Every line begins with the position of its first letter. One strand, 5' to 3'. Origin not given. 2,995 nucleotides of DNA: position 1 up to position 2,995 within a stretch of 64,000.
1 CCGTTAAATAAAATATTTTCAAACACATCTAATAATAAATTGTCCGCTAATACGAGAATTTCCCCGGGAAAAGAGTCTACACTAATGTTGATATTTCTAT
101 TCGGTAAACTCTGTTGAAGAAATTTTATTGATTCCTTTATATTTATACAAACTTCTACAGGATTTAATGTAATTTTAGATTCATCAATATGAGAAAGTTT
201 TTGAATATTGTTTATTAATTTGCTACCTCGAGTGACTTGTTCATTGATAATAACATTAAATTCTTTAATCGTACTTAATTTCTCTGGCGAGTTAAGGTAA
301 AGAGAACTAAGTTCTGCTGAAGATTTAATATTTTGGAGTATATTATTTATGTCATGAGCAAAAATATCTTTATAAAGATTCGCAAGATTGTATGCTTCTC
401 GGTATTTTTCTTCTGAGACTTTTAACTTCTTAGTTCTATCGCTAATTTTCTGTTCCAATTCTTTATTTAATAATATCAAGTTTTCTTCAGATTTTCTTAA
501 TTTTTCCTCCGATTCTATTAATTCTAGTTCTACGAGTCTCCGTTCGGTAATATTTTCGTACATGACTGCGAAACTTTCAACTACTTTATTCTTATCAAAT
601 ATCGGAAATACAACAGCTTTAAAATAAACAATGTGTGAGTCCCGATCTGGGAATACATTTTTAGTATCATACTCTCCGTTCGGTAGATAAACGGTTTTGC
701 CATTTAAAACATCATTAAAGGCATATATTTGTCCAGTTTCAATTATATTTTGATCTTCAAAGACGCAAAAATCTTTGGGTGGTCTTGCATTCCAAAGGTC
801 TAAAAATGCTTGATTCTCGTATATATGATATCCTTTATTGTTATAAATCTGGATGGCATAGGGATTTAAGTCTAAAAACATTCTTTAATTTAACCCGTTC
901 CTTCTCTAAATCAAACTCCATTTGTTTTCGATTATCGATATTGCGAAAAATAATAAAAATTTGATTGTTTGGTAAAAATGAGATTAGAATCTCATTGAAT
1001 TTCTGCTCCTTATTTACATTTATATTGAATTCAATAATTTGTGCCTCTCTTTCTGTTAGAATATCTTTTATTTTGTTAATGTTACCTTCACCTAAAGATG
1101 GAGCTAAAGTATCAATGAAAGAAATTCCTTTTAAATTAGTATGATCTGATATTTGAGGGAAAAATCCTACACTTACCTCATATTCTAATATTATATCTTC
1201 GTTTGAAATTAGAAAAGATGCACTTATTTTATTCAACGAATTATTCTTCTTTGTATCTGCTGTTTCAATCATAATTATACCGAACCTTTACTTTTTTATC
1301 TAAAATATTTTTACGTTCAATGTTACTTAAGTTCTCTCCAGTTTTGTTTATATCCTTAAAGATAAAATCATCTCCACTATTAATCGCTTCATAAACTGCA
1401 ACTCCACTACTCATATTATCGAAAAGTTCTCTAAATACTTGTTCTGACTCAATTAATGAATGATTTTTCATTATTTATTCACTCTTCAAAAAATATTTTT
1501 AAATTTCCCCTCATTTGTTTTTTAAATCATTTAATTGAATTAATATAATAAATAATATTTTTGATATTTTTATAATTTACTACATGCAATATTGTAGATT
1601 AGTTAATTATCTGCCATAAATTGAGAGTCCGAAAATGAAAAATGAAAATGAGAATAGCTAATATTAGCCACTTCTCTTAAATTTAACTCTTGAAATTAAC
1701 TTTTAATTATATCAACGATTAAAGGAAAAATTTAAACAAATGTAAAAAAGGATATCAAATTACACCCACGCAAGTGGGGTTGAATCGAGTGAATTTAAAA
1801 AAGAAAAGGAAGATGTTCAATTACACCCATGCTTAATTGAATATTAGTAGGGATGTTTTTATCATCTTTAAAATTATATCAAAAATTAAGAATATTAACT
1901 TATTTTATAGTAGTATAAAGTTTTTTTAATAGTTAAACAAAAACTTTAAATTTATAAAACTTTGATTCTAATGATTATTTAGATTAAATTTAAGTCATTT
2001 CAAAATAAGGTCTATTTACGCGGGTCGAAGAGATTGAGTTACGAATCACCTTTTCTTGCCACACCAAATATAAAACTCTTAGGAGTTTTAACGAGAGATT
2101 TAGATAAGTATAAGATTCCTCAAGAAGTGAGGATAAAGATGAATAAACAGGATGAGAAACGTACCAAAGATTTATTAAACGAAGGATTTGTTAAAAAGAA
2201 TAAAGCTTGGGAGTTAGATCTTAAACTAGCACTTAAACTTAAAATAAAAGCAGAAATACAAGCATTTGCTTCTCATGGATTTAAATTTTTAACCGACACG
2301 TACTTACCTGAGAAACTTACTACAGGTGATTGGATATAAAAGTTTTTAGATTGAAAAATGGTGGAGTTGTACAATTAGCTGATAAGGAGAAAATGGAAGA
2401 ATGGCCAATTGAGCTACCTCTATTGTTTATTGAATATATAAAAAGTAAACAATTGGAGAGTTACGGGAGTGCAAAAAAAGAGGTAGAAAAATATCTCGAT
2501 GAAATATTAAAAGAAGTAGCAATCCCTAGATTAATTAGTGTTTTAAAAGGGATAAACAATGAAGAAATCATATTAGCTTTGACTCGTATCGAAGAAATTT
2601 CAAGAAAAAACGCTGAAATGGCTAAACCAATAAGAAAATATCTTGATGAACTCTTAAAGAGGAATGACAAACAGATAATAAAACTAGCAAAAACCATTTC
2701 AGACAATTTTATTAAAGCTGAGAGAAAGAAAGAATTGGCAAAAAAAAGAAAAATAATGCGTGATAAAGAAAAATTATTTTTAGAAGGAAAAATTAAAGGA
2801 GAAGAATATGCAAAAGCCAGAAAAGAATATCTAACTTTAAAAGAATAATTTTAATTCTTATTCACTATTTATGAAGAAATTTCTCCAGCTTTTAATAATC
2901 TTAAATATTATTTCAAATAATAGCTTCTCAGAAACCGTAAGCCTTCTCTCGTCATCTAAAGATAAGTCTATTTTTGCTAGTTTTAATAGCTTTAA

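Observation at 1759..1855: Orphan type I-E-like mini-CRISPR (repeat, 32-nt spacer, degenerate repeat)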

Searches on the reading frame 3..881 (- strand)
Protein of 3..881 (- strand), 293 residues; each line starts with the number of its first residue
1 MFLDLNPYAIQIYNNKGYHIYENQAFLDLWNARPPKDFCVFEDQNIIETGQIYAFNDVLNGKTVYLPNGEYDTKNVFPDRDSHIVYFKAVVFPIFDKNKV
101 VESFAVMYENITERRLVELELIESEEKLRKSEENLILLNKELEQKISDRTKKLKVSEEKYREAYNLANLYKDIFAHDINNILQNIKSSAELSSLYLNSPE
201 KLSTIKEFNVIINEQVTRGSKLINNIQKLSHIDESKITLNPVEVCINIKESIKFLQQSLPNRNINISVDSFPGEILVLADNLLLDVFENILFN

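Call 13: search_protein_families(library=pfam, proteins=[window:3-881:-], max_evalue=0.1)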
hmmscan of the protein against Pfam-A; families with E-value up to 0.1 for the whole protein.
window:3-881:- (293 aa): 2 families
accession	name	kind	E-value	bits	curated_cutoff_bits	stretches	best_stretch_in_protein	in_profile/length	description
PF00512.31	HisKA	-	0.0011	19.5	26.9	1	175-234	10-65/66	His Kinase A (phospho-acceptor) domain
PF13426.13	PAS_9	-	0.013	16.2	27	1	12-113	6-103/103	PAS domain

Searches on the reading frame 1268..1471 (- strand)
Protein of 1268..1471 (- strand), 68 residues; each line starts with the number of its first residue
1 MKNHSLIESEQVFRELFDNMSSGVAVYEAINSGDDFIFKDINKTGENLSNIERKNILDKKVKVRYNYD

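Call 13: search_protein_families(library=pfam, proteins=[window:1268-1471:-], max_evalue=0.1)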
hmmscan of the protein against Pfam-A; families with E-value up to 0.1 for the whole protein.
window:1268-1471:- (68 aa): 1 family
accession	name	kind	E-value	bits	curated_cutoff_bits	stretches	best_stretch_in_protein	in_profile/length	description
PF13188.13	PAS_8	-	0.0015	18.8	21.8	1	13-58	3-40/65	PAS domain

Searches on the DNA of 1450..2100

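Call 7: search_rna_families(source=window, start=1450, end=2100, threshold=evalue, max_evalue=10, show_alignments=5)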
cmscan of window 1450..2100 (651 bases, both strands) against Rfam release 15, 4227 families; matches with E-value up to 10: 1.
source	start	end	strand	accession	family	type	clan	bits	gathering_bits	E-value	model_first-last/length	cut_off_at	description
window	1757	1811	+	RF01696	Chlorobi-1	Gene; sRNA;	-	17.4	50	0.049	1-67/67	no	Chlorobi-1 RNA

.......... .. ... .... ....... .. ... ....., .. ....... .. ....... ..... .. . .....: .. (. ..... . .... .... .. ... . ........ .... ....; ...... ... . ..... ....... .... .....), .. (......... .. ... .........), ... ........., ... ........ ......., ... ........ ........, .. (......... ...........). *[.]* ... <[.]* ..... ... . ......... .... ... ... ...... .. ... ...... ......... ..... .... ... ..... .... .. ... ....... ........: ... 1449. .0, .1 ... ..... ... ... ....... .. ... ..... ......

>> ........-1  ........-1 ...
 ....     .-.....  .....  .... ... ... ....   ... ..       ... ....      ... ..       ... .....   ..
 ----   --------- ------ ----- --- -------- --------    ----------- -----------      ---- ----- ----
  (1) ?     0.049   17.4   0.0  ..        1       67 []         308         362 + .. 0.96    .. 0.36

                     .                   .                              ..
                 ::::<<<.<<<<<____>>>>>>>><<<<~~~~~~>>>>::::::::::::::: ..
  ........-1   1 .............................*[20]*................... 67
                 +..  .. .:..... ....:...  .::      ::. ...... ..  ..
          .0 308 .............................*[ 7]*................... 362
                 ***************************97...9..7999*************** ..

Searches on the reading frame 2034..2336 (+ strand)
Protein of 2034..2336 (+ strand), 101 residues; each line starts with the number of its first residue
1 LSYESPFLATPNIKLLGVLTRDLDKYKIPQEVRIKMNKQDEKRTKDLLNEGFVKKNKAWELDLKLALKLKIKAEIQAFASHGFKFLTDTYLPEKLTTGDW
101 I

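Call 13: search_protein_families(library=pfam, proteins=[window:2034-2336:+], max_evalue=0.1)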
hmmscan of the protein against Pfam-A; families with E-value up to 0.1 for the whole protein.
window:2034-2336:+ (101 aa): 1 family
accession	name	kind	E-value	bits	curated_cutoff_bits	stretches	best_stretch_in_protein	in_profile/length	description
PF21180.3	TOP6A-Spo11_Toprim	-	6.4e-25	88.5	24.1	1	1-95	78-170/170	Topoisomerase 6 subunit A/Spo11, Toprim domain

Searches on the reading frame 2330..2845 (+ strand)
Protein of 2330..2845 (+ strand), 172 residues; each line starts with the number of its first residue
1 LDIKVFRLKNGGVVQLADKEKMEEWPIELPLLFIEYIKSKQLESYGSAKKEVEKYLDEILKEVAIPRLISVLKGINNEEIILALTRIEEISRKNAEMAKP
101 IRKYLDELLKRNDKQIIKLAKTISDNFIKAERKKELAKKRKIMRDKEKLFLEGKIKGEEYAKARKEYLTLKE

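Call 13: search_protein_families(library=pfam, proteins=[window:2330-2845:+], max_evalue=0.1)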
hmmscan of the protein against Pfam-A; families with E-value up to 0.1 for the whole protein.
window:2330-2845:+ (172 aa): 3 families
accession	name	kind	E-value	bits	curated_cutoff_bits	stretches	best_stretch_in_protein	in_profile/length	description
PF22928.2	INTS1_R4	-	0.026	14.9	27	1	74-122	7-55/102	Integrator complex subunit 1, R4 domain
PF06584.18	DIRP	-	0.037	14.6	27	0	120-149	48-76/108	DIRP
PF00762.24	Ferrochelatase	-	0.091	12.2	27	0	99-141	16-59/317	Ferrochelatase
